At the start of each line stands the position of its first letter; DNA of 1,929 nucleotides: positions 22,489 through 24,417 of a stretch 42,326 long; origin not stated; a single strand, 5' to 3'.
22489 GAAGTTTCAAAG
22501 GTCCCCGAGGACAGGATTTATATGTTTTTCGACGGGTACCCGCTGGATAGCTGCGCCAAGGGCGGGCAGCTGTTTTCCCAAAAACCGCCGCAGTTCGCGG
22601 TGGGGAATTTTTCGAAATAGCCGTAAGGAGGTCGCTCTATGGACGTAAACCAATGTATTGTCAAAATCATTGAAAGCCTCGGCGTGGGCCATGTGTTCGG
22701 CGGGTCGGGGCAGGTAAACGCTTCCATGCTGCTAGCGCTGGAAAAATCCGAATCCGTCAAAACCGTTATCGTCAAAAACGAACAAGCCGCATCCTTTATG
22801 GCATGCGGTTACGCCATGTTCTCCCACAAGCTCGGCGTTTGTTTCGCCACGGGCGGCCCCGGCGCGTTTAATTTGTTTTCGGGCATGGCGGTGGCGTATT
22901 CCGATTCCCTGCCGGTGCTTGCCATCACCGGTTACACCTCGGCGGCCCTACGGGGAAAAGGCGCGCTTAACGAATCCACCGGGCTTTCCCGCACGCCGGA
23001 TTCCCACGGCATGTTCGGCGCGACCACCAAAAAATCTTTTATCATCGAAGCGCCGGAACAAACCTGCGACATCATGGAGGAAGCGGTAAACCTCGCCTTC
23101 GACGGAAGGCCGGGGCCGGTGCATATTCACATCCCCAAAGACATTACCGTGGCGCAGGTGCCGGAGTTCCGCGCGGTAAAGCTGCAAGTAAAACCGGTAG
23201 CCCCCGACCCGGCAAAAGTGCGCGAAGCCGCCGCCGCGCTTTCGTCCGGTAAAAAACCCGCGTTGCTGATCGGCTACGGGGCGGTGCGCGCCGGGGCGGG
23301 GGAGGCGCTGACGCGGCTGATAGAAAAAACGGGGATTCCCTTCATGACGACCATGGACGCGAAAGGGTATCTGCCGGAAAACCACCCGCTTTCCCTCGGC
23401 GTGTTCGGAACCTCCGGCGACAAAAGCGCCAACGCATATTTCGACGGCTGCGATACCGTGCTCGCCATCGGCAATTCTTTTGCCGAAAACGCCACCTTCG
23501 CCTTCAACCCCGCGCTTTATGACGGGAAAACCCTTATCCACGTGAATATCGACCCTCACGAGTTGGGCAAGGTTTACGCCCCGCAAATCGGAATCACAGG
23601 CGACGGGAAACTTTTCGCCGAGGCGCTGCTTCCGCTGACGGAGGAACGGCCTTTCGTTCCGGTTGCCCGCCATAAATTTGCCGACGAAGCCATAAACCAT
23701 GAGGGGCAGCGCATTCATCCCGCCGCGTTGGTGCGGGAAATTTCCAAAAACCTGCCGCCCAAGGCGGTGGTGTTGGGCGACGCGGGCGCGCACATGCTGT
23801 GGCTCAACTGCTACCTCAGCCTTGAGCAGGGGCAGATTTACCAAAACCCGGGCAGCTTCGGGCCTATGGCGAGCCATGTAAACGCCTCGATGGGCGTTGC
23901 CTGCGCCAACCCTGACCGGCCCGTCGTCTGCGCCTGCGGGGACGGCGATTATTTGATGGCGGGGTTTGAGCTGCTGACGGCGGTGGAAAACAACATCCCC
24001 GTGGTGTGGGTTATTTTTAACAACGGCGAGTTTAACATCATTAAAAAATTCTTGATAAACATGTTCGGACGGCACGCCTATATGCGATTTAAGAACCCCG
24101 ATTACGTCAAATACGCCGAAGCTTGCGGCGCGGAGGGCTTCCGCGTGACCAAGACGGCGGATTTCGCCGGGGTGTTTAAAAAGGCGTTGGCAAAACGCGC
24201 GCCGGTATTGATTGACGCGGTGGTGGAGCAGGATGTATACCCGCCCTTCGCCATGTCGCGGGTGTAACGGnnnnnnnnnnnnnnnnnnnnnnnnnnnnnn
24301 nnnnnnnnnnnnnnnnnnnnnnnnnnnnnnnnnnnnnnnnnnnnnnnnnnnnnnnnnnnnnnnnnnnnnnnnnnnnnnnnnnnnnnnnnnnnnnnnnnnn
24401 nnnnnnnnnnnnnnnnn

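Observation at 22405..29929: Six translationally coupled genes: tautomerase, ThDP enzyme, 4xDUF1566, RCC1 propeller, DJ-1/PfpI, Cache histidine kinase (candidate undescribed system B)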

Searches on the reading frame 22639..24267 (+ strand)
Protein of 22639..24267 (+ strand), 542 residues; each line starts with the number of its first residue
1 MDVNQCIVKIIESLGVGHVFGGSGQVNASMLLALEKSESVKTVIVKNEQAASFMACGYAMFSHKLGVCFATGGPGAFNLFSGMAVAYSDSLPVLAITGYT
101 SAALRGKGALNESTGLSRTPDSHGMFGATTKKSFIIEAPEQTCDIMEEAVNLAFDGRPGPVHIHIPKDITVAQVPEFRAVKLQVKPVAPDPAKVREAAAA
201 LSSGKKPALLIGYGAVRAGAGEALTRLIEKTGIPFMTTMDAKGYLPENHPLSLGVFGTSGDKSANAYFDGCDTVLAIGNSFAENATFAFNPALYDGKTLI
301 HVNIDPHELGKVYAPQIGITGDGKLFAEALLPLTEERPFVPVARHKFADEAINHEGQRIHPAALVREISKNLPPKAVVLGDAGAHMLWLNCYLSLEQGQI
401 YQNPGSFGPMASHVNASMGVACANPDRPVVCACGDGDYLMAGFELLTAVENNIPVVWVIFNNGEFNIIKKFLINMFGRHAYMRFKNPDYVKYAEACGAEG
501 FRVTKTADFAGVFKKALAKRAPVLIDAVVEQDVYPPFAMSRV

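Call 3: search_protein_families(library=pfam, proteins=[window:22639-24267:+], max_evalue=0.01)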
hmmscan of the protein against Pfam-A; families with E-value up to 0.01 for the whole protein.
window:22639-24267:+ (542 aa): 3 families
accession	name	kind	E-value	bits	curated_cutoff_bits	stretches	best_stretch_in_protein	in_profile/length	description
PF00205.28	TPP_enzyme_M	-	8.6e-39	132.8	30.4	1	194-330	1-137/137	Thiamine pyrophosphate enzyme, central domain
PF02775.26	TPP_enzyme_C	-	7.1e-36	123.7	21.9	1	381-526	1-150/151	Thiamine pyrophosphate enzyme, C-terminal TPP binding domain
PF02776.23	TPP_enzyme_N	-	6e-29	100.7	26.8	1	1-111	1-111/119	Thiamine pyrophosphate enzyme, N-terminal TPP binding domain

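Call 25: search_protein_families(library=ncbifam, proteins=[window:22639-24267:+], max_evalue=0.001)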
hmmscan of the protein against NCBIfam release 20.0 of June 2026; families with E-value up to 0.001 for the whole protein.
window:22639-24267:+ (542 aa): 53 families (the best 25 are shown)
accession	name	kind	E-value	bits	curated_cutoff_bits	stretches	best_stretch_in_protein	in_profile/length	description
NF006187.0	PRK08322.1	equivalog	1.4e-102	344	509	1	3-530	4-529/548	acetolactate synthase large subunit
TIGR00118.1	acolac_lg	equivalog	4e-100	335.9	538.35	1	4-535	4-542/557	biosynthetic-type acetolactate synthase large subunit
NF006524.0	PRK08978.1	equivalog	9.6e-97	324.5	738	1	4-532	4-527/548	acetolactate synthase 2 catalytic subunit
NF004919.0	PRK06276.1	equivalog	1.1e-96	324.4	866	1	4-532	4-541/582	acetolactate synthase large subunit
NF006052.0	PRK08199.1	subfamily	1.9e-91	307.1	539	1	4-534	11-542/559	thiamine pyrophosphate protein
NF005860.0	PRK07789.1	equivalog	2.7e-90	303.4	881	1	4-533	37-582/615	acetolactate synthase large subunit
NF006016.1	PRK08155.1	equivalog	2.9e-89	300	870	1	4-535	6-540/554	acetolactate synthase large subunit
NF004710.0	PRK06048.1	equivalog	1.2e-88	298.1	976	1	2-535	9-545/561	acetolactate synthase large subunit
NF006319.0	PRK08527.1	equivalog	5e-85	286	905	1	4-531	7-540/565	acetolactate synthase large subunit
NF005712.0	PRK07524.1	subfamily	2.8e-84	283.5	500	1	3-529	5-529/536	5-guanidino-2-oxopentanoate decarboxylase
NF005228.0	PRK06725.1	equivalog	1.1e-81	274.8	991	1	6-532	21-548/571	acetolactate synthase large subunit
NF005651.0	PRK07418.1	subfamily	1.5e-81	274.4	942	1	8-532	26-562/617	acetolactate synthase large subunit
NF006122.0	PRK08266.1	subfamily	3e-81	273.6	571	1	4-532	7-527/543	hypothetical protein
NF006377.0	PRK08611.1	equivalog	5.2e-81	272.9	742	1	4-535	7-535/576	pyruvate oxidase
NF005039.0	PRK06456.1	equivalog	9.5e-77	258.8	868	1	6-531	7-546/572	acetolactate synthase large subunit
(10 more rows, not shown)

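Call 26: search_solved_structures(query=window:22639-24267:+, max_evalue=1e-20)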
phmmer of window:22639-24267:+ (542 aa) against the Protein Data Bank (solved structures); distinct sequences matched with E-value up to 1e-20: 131 (the best 60 are shown).
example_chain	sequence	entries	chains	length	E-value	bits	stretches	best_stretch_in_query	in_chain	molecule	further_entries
8xod_A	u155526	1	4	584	2.8e-95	323.2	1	6-539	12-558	BbmA-G484F complex with CBOA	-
8x3x_A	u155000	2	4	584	4.8e-94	319.1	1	6-539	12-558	BbmA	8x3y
8x3z_A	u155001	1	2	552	1.4e-66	228.6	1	5-537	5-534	CsmA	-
6lpi_A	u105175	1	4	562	6.5e-66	226.3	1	6-535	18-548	Acetolactate synthase isozyme 1 large subunit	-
7u25_A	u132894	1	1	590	2.5e-65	224.4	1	7-530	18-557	Acetolactate synthase, chloroplastic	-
3e9y_A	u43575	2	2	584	1.1e-64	222.3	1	7-530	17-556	Acetolactate synthase, chloroplastic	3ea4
7tzz_A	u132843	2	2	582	1.9e-64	221.4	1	7-530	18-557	Acetolactate synthase, chloroplastic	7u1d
6u9h_A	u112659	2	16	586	3.8e-64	220.5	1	7-530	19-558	Acetolactate synthase, chloroplastic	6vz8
1ybh_A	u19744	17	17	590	3.9e-64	220.4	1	7-530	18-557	Acetolactate synthase, chloroplast | Acetolactate synthase | Acetolactate synthase, chloroplastic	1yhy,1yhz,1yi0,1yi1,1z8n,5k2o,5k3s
8et5_A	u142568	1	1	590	4.1e-64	220.4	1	7-530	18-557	Acetolactate synthase, chloroplastic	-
7stq_A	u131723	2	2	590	4.4e-64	220.3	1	7-530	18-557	Acetolactate synthase, chloroplastic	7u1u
1jsc_A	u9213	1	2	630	6.4e-56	193.3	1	13-533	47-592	ACETOHYDROXY-ACID SYNTHASE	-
6u9d_A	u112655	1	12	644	7e-56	193.2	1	13-533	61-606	Acetolactate synthase catalytic subunit, mitochondrial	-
9zgl_A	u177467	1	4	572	8.2e-56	193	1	7-530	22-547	Ancestral acetolactate synthase, catabolic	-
1n0h_A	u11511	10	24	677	8.3e-56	193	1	13-533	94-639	Acetolactate synthase | Acetolactate synthase, mitochondrial | Acetolactate synthase catalytic subunit, mitochondrial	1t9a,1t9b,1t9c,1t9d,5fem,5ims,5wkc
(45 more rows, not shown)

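Call 46: search_protein_families(library=padloc, proteins=[window:22639-24267:+], max_evalue=0.001)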
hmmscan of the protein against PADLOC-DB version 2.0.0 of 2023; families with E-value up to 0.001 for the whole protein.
window:22639-24267:+ (542 aa): 0 families

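Call 61: search_solved_structures(query=window:22639-24267:+, max_evalue=1e-80, show_alignments=1)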
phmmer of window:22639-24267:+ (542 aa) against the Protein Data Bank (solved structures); distinct sequences matched with E-value up to 1e-80: 2.
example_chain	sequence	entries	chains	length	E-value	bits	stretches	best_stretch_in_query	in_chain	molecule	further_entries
8xod_A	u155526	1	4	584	2.8e-95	323.2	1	6-539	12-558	BbmA-G484F complex with CBOA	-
8x3x_A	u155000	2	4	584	4.8e-94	319.1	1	6-539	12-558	BbmA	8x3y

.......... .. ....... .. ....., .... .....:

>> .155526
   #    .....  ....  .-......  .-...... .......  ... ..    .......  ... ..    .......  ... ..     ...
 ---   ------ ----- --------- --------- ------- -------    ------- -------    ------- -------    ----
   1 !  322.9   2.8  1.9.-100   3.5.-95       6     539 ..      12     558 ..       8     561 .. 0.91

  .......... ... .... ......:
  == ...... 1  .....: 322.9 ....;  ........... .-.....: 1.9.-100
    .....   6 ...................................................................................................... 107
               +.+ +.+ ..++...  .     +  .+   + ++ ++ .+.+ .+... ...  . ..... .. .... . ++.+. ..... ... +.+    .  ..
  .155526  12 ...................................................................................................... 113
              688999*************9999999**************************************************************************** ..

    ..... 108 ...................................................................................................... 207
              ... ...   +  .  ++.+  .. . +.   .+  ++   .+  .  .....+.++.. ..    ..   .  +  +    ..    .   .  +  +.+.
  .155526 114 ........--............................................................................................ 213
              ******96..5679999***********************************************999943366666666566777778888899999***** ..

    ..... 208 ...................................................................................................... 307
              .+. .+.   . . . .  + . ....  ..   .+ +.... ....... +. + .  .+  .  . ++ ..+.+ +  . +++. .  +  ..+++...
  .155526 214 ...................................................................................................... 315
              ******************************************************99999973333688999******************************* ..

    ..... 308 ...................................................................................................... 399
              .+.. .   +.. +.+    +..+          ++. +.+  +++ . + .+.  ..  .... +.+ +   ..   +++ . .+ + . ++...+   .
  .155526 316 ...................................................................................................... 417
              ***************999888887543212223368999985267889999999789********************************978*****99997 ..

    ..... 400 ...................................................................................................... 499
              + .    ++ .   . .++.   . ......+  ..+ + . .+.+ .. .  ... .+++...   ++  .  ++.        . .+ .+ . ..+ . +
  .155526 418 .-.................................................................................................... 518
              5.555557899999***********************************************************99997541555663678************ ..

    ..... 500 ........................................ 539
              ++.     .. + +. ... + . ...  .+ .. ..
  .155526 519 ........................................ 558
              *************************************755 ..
